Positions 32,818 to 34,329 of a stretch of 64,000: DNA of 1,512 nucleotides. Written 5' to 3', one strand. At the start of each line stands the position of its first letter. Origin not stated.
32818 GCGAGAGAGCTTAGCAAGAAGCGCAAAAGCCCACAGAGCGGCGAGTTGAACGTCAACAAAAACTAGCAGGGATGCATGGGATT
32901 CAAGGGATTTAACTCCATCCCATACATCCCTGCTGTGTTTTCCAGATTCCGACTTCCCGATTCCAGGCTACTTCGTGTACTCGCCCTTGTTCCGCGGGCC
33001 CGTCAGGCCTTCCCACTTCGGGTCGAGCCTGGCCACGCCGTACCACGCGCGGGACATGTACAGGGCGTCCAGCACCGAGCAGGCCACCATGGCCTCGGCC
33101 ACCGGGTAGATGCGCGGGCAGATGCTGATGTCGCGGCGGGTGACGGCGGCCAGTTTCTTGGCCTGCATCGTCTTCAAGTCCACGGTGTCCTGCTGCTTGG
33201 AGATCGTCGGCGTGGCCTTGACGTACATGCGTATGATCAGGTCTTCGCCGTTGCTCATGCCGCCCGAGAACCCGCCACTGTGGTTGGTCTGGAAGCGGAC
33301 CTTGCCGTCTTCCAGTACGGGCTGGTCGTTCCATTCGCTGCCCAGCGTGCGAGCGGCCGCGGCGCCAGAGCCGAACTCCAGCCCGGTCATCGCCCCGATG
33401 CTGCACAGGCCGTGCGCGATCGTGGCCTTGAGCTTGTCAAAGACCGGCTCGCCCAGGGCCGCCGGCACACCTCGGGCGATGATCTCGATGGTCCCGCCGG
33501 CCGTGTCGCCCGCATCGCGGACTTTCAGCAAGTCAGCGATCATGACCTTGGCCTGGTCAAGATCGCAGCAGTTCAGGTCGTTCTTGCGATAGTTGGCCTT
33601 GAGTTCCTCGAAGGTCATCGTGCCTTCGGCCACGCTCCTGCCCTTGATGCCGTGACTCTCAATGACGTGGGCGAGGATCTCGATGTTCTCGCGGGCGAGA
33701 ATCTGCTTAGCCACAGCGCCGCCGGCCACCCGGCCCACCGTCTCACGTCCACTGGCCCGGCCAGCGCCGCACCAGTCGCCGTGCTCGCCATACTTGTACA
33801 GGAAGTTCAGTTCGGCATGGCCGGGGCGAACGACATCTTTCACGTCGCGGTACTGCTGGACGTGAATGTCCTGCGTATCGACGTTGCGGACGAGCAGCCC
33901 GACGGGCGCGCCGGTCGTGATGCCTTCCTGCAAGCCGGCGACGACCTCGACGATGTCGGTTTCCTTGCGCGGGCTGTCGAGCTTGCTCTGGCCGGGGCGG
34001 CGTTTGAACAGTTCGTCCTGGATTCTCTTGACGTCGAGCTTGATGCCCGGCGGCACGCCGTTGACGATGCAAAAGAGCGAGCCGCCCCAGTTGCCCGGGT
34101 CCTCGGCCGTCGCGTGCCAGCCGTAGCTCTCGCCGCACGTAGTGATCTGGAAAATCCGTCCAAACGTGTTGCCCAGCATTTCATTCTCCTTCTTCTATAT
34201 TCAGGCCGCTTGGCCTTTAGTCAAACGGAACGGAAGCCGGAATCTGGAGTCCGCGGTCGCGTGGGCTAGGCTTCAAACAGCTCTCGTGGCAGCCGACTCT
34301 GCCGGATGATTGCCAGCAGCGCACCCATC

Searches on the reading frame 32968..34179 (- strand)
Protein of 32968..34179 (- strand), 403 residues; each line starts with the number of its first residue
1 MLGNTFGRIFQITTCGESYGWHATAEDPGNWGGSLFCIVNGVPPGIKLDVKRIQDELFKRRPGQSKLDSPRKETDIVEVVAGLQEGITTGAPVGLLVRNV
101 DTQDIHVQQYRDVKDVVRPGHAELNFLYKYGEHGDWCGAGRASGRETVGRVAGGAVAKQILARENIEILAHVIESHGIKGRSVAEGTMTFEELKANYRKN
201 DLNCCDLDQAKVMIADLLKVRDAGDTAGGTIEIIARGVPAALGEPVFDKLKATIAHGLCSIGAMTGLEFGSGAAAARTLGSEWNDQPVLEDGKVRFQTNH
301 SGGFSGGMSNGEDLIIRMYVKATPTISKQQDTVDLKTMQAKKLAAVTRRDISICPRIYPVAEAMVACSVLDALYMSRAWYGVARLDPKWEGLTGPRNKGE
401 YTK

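Call 57: find_homologous_proteins(query=window:32968-34179:-, max_evalue=1e-60)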
Query window:32968-34179:- (403 aa): 6616 proteins with E <= 1e-60 among 8000 candidates; the best 120 are listed.
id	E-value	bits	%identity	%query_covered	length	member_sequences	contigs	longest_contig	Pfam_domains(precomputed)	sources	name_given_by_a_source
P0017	2.1e-228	776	83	100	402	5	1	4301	PF01264.27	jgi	jgi:chorismate synthase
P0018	6.7e-227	771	82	100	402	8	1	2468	PF01264.27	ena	-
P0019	1.8e-226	770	80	100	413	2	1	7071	PF01264.27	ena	-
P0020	5.9e-226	768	83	100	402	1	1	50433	PF01264.27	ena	-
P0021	8.3e-226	767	80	100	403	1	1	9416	PF01264.27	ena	-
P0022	1.5e-225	767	81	100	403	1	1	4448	PF01264.27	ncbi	-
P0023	1.1e-224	764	80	100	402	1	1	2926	PF01264.27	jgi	-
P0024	2.1e-224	763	82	100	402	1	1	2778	PF01264.27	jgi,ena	-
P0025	7.5e-224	761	81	100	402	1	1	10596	PF01264.27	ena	-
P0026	1.1e-223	760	81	100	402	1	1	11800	PF01264.27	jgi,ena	-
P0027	1.5e-223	760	80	100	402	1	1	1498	PF01264.27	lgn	-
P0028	1.5e-223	760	80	100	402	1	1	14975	PF01264.27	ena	-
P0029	7.0e-223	758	79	100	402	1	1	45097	PF01264.27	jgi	-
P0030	3.7e-222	755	80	100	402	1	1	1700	PF01264.27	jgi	-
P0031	8.3e-222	754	82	100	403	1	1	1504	PF01264.27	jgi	-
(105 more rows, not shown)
